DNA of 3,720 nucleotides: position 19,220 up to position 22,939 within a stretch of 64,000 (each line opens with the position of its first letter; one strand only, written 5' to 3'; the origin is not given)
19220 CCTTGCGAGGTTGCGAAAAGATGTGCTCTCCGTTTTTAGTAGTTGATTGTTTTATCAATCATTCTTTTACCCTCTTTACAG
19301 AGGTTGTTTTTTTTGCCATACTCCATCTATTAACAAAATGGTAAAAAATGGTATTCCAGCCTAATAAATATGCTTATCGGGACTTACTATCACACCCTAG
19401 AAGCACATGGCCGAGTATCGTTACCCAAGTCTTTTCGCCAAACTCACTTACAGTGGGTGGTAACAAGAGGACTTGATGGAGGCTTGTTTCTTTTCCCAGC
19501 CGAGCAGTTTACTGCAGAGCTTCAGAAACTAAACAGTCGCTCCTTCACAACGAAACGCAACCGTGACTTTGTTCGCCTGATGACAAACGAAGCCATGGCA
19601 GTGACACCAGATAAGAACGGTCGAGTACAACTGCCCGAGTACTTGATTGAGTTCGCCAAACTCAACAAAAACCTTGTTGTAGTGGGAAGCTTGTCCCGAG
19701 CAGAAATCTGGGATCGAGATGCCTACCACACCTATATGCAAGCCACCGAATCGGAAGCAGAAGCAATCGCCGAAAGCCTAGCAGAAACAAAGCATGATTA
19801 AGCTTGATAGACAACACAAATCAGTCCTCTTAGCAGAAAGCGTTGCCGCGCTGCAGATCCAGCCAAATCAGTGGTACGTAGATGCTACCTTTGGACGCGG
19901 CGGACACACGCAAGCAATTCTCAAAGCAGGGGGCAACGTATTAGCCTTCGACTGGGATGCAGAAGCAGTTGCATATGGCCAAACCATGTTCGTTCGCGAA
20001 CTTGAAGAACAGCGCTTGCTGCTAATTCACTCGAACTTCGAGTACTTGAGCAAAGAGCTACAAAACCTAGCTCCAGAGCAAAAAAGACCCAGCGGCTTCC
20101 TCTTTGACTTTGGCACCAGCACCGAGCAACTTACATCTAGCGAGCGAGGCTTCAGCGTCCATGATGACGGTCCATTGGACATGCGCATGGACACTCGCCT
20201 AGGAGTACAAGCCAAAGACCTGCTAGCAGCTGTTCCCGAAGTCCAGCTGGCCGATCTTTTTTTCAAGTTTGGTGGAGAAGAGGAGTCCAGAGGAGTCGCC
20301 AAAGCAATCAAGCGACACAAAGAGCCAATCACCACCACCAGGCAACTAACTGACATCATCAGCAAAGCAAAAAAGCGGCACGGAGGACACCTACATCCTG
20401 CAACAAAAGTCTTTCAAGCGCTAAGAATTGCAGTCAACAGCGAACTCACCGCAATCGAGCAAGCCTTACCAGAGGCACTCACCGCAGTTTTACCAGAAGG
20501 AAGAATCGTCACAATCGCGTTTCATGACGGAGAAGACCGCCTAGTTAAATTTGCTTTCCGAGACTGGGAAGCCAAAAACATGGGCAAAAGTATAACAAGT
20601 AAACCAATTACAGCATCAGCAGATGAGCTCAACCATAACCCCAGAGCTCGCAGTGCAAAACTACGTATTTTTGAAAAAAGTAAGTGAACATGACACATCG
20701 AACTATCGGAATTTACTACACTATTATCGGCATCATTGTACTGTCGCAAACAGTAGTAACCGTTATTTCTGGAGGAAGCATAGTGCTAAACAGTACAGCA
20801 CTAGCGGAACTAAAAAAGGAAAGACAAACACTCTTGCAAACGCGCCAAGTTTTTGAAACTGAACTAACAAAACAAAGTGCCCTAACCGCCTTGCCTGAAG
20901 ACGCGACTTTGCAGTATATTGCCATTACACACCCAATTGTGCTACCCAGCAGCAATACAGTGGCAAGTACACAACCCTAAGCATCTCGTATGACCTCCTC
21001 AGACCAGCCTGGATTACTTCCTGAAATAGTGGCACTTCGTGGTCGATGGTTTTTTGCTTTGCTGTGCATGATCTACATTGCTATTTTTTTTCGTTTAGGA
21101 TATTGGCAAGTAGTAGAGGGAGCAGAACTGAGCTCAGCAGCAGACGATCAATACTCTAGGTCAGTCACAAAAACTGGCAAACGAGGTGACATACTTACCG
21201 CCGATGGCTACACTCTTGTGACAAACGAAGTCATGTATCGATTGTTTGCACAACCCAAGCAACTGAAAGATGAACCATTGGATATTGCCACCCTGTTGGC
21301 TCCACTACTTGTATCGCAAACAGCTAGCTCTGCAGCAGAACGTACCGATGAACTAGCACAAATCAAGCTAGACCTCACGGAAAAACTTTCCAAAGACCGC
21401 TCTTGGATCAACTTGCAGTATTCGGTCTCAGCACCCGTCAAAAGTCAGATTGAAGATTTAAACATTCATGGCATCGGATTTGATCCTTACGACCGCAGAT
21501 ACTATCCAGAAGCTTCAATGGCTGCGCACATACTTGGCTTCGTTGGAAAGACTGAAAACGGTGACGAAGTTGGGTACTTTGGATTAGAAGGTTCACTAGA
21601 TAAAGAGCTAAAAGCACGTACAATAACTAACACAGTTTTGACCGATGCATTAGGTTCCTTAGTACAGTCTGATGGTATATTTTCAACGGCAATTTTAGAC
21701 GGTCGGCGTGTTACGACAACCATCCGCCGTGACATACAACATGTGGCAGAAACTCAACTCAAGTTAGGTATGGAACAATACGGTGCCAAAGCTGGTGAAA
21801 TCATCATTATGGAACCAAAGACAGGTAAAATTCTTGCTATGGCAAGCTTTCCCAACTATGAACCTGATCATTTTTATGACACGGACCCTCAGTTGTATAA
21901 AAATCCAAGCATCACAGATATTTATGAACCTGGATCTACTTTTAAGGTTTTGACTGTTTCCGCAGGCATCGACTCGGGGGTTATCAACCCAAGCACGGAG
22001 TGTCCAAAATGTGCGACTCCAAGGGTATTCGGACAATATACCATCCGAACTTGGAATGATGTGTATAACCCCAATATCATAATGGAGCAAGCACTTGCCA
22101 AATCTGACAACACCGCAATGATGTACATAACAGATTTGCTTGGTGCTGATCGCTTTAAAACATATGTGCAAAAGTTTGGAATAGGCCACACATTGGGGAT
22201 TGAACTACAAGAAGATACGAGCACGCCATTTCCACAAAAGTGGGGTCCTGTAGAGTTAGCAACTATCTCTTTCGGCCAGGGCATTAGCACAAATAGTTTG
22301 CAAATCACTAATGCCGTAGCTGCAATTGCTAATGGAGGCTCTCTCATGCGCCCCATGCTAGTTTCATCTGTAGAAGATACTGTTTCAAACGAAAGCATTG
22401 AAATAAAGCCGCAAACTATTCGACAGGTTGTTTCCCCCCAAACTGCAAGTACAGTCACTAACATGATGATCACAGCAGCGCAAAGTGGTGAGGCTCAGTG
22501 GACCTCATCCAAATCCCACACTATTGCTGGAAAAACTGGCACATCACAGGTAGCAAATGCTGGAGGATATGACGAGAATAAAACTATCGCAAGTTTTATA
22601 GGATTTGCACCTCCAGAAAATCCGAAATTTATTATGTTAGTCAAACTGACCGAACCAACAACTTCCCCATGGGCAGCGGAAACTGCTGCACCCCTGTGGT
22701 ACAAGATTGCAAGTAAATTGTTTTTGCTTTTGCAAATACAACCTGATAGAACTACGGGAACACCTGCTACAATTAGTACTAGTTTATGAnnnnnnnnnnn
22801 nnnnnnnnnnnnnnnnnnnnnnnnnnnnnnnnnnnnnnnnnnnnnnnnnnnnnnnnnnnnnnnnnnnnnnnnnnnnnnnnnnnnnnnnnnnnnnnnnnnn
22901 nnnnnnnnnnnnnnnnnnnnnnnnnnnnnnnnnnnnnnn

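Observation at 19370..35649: Atypical dcw cluster composition: murA, murB and a yvcK/CofD-like gene are inside the cluster, and no murD, murF or ddl occurs among the dcw-cluster genes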

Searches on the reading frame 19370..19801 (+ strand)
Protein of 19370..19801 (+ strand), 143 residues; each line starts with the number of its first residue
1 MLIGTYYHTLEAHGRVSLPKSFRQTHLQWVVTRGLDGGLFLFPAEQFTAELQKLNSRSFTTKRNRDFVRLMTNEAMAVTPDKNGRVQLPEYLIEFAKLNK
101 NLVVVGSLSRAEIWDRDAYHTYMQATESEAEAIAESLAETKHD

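Call 3: search_protein_families(library=pfam, proteins=[window:19370-19801:+])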
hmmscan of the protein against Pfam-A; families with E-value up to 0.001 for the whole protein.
window:19370-19801:+ (143 aa): 1 family
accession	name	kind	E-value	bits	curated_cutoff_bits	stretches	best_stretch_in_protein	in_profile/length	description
PF02381.23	MraZ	-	1.1e-26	93.1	23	2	71-134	1-65/72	MraZ protein, putative antitoxin-like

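Call 5: search_protein_families(library=ncbifam, proteins=[window:19370-19801:+], max_evalue=0.00001)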
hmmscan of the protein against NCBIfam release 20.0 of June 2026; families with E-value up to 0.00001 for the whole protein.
window:19370-19801:+ (143 aa): 6 families
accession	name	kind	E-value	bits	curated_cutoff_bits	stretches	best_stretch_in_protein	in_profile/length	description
TIGR00242.1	TIGR00242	equivalog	2.6e-32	111.7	98.35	1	1-140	1-142/144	division/cell wall cluster transcriptional repressor MraZ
NF001482.0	PRK00326.3-4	equivalog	4.7e-18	65.4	168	1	1-140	1-158/160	division/cell wall cluster transcriptional repressor MraZ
NF001476.0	PRK00326.2-2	equivalog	8e-15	54.9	162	1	2-128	5-144/163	division/cell wall cluster transcriptional repressor MraZ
NF001477.0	PRK00326.2-4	equivalog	4.4e-13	49.4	162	1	3-137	5-144/155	division/cell wall cluster transcriptional repressor MraZ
NF001483.0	PRK00326.3-5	equivalog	1.6e-09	38.2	239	1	4-139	5-147/155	division/cell wall cluster transcriptional repressor MraZ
NF001475.0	PRK00326.2-1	equivalog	9.8e-07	28.8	257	1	64-128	71-136/149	division/cell wall cluster transcriptional repressor MraZ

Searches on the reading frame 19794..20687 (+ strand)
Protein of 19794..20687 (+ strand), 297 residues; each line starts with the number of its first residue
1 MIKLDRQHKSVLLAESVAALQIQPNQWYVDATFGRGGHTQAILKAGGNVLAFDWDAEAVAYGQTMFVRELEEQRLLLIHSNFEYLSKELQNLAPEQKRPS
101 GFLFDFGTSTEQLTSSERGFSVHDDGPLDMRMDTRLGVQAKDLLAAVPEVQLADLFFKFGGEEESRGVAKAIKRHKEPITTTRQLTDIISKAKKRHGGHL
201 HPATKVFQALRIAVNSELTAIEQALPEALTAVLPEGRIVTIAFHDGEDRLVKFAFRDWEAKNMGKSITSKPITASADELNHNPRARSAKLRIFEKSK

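Call 3: search_protein_families(library=pfam, proteins=[window:19794-20687:+])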
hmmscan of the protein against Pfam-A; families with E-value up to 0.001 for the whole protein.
window:19794-20687:+ (297 aa): 1 family
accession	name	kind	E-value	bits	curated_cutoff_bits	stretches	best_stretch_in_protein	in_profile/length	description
PF01795.25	Methyltransf_5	-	2.2e-83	280.7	27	1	7-295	3-308/309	MraW methylase family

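Call 5: search_protein_families(library=ncbifam, proteins=[window:19794-20687:+], max_evalue=0.00001)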
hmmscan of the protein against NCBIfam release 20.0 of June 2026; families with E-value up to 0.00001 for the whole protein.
window:19794-20687:+ (297 aa): 2 families
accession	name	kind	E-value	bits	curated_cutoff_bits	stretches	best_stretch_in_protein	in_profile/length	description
TIGR00006.1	TIGR00006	equivalog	1.9e-79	267.3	154.3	1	6-295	5-309/310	16S rRNA (cytosine(1402)-N(4))-methyltransferase RsmH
NF053511.1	tRNA_U34_MnmM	equivalog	2.2e-06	27.4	135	1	13-91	6-87/183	tRNA 5-(aminomethyl)-2-thiouridylate-methyltransferase MnmM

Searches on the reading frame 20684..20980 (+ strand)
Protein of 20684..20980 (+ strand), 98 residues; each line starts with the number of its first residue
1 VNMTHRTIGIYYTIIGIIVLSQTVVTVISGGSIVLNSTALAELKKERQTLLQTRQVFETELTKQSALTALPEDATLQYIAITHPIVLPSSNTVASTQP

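Call 3: search_protein_families(library=pfam, proteins=[window:20684-20980:+])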
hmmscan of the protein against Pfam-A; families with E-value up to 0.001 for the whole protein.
window:20684-20980:+ (98 aa): 0 families

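Call 5: search_protein_families(library=ncbifam, proteins=[window:20684-20980:+], max_evalue=0.00001)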
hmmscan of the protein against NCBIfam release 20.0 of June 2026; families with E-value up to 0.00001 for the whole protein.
window:20684-20980:+ (98 aa): 0 families

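Call 22: search_protein_families(library=ncbifam, proteins=[window:20684-20980:+], max_evalue=0.000001)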
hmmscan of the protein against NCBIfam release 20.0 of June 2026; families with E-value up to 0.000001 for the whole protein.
window:20684-20980:+ (98 aa): 0 families

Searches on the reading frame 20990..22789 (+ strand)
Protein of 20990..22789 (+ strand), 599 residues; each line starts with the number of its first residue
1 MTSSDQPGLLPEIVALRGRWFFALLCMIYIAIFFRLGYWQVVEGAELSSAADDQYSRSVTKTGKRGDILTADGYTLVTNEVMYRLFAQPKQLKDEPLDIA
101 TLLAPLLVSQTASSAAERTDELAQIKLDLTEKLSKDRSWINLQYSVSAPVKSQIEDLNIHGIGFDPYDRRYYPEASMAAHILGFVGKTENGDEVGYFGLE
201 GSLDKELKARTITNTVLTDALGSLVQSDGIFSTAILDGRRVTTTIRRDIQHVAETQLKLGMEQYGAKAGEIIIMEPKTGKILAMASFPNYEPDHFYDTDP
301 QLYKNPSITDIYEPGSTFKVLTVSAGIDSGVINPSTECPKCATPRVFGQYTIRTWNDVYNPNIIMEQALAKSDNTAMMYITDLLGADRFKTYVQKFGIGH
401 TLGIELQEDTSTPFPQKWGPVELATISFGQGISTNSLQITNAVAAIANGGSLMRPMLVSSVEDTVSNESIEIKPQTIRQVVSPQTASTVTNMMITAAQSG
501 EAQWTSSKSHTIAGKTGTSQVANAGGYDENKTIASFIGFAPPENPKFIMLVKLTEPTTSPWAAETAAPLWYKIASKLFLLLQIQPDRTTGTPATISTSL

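Call 3: search_protein_families(library=pfam, proteins=[window:20990-22789:+])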
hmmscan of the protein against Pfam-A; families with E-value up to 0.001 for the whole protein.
window:20990-22789:+ (599 aa): 3 families
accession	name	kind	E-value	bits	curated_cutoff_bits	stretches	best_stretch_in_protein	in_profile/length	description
PF00905.27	Transpeptidase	-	4.8e-70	236.6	22.1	1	271-573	3-297/299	Penicillin binding protein transpeptidase domain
PF03717.20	PBP_dimer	-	1.1e-19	72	24.4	1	62-225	3-176/180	Penicillin-binding Protein dimerisation domain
PF13354.11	Beta-lactamase2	-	6.9e-05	22.7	22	1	316-526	25-198/214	Beta-lactamase enzyme family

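Call 5: search_protein_families(library=ncbifam, proteins=[window:20990-22789:+], max_evalue=0.00001)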
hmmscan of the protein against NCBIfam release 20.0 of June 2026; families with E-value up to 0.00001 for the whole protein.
window:20990-22789:+ (599 aa): 21 families
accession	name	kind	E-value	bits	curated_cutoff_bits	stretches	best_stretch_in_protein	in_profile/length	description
TIGR02214.1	spoVD_pbp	equivalog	6.7e-100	335.2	688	1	22-590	6-567/636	stage V sporulation protein D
TIGR03423.1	pbp2_mrdA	equivalog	1.1e-79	268.6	455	1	19-578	4-591/593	penicillin-binding protein 2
NF053573.1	PBP2_PenA_Neis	exception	4.8e-66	223.5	1105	1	22-586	32-569/572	peptidoglycan D,D-transpeptidase PBP2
NF038271.1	strep_PBP2X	exception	6.4e-65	219.7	1050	1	43-558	51-595/750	penicillin-binding protein PBP2X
NF011685.0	PRK15105.1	subfamily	1.1e-51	176.1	737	1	20-589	22-569/588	peptidoglycan glycosyltransferase FtsI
NF051842.1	PBP4_5_Efaec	equivalog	2.9e-41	141.6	700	1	60-562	160-653/668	penicillin-binding protein PBP4(5)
TIGR02074.1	PBP_1a_fam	subfamily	1.5e-37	129.6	508.75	1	233-545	218-512/535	PBP1A family penicillin-binding protein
NF038278.1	strep_PBP2B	exception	8.8e-29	100.5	975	1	192-555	260-654/678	penicillin-binding protein PBP2B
NF008061.0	PRK10795.1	equivalog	2e-24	86.1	962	1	24-531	31-564/634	peptidoglycan DD-transpeptidase MrdA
NF038276.1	strep_PBP2A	exception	3.2e-21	75.2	1100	1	271-522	356-582/716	penicillin-binding protein PBP2A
NF051885.1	tranpepglycosPbpC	equivalog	6.2e-20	71.3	900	1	241-520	294-545/632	multimodular transpeptidase-transglycosylase PbpC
NF033378.1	MECD_PBP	exception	1.8e-15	56.3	1450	1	135-550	209-639/678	PBP2a family beta-lactam-resistant peptidoglycan transpeptidase MecD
NF000406.1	MECB_PBP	exception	2.9e-15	55.7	1450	1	192-531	275-630/674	PBP2a family beta-lactam-resistant peptidoglycan transpeptidase MecB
NF000237.1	MECA_PBP2A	equivalog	8.7e-14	50.7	750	1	168-553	239-633/668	PBP2a family beta-lactam-resistant peptidoglycan transpeptidase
TIGR02073.1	PBP_1c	equivalog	5.2e-13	48.5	494.2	1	240-532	243-510/728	penicillin-binding protein 1C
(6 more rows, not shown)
